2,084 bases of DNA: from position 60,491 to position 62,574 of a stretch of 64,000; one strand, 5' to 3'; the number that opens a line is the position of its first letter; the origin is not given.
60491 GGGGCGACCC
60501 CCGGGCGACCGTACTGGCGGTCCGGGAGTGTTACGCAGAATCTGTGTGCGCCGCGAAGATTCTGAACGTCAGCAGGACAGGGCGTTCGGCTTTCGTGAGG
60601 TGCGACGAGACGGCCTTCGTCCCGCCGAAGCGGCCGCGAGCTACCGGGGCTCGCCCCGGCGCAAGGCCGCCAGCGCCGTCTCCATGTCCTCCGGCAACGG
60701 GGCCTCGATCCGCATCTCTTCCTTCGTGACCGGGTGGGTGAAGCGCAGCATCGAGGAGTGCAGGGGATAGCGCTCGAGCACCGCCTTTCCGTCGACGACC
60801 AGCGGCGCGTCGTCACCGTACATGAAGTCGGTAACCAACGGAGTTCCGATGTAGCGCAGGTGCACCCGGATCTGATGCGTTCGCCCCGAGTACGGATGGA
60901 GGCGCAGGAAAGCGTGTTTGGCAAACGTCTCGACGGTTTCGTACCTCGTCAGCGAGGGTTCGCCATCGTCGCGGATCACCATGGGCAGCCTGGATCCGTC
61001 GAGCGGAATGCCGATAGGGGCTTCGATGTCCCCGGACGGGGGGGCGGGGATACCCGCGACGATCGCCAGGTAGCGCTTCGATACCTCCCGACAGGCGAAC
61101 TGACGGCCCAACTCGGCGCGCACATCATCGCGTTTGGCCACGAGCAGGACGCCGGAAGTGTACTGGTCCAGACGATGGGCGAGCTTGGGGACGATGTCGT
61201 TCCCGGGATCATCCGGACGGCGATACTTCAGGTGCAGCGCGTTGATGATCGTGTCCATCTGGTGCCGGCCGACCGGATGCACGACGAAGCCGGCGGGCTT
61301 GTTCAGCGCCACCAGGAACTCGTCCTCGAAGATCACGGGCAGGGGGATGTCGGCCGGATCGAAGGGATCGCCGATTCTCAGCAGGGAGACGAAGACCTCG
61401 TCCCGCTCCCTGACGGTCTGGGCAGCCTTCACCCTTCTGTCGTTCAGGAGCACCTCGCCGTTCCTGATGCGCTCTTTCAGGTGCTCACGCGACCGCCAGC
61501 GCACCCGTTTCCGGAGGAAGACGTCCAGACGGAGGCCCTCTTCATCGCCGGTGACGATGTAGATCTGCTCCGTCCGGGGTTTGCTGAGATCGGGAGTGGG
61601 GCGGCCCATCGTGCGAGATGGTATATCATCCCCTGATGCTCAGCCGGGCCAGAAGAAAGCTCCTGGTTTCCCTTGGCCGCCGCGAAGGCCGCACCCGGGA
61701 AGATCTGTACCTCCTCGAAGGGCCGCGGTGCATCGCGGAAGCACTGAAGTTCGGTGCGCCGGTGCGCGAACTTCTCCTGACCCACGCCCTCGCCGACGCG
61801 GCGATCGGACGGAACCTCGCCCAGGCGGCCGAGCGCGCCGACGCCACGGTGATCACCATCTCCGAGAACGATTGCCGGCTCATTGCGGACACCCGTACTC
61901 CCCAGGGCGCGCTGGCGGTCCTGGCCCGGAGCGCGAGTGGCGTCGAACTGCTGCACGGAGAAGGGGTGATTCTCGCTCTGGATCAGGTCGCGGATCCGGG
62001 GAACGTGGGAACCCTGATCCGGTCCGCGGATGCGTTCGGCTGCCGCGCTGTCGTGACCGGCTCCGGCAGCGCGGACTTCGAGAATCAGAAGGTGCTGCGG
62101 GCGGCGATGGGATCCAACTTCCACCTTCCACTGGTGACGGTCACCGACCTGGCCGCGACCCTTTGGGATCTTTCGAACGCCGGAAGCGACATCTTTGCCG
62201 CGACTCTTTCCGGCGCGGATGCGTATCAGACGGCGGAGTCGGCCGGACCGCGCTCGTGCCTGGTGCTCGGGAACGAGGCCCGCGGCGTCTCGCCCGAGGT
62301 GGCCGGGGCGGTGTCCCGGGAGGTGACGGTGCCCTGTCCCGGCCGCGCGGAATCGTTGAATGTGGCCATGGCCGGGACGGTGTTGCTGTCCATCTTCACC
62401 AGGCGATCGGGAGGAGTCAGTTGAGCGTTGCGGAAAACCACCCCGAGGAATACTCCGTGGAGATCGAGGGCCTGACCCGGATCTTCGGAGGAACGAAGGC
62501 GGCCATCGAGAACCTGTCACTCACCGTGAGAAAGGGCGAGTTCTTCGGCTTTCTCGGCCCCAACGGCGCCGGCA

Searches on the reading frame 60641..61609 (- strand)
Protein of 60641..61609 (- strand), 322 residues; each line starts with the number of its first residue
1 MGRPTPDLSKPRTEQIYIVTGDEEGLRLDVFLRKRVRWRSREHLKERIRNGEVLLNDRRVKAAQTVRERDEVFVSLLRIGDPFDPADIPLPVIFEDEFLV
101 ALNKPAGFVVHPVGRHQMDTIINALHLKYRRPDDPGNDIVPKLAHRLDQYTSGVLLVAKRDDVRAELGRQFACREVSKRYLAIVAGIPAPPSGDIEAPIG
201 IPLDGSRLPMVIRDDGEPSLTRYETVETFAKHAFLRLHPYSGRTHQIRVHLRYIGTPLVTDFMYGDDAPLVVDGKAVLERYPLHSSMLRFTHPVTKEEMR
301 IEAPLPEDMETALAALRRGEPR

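Call 91: search_protein_families(library=pfam, proteins=[window:60641-61609:-], max_evalue=0.0001)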
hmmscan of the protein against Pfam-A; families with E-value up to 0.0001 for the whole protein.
window:60641-61609:- (322 aa): 2 families
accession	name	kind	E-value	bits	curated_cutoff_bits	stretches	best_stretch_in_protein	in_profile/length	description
PF00849.27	PseudoU_synth_2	-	3.2e-29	102.5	26.8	1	99-252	2-151/152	RNA pseudouridylate synthase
PF01479.30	S4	-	1.5e-06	28.3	22.8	1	26-72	1-48/48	S4 domain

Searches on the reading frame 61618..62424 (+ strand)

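Call 91: search_protein_families(library=pfam, proteins=[window:61618-62424:+], max_evalue=0.0001)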
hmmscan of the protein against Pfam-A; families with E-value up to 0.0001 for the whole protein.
window:61618-62424:+ (268 aa): 3 families
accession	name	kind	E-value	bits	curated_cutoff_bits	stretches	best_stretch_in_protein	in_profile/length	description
PF00588.24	SpoU_methylase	-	1.2e-35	123.1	29.7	1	117-257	2-141/142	SpoU rRNA Methylase family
PF22435.1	MRM3-like_sub_bind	-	1.4e-13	51.5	27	1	14-100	5-84/84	MRM3-like substrate binding domain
PF08032.17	SpoU_sub_bind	-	1.7e-06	28.7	22.8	1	32-104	1-72/76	RNA 2'-O ribose methyltransferase substrate binding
